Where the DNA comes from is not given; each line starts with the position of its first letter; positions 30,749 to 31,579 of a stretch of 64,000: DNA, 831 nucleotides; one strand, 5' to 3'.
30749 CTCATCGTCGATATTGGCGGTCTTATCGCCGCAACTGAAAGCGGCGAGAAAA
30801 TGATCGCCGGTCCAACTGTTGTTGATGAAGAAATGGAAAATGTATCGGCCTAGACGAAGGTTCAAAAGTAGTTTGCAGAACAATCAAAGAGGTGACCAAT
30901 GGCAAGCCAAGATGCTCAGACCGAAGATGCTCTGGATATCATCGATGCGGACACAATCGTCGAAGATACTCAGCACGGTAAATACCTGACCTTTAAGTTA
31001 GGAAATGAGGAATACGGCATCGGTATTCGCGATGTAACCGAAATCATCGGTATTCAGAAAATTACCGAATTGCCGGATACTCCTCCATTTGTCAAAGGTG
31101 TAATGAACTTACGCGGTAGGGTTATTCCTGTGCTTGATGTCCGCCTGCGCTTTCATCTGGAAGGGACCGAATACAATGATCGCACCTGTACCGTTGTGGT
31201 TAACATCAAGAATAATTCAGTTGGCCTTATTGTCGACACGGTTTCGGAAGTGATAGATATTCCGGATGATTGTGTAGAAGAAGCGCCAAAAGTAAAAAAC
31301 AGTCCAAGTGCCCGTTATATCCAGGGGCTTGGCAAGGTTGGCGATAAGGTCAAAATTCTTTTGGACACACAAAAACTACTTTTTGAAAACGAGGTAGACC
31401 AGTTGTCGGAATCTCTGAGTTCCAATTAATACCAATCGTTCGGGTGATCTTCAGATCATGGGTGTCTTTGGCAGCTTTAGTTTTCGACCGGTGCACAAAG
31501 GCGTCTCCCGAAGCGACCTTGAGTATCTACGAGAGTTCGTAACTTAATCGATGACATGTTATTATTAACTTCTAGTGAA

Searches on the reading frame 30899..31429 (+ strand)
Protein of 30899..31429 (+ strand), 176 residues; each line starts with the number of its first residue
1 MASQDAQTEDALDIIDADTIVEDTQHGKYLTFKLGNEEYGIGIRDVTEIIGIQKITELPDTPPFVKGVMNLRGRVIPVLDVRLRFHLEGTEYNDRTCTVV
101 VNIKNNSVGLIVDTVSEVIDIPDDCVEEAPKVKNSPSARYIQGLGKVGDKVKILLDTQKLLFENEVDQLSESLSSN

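Call 3: search_protein_families(library=pfam, proteins=[window:30899-31429:+], max_evalue=0.01)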
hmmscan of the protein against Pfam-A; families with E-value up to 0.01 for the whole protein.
window:30899-31429:+ (176 aa): 1 family
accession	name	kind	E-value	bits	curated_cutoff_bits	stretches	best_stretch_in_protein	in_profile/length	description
PF01584.24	CheW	-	2.4e-38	131.3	23.5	1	28-161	1-134/138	CheW-like domain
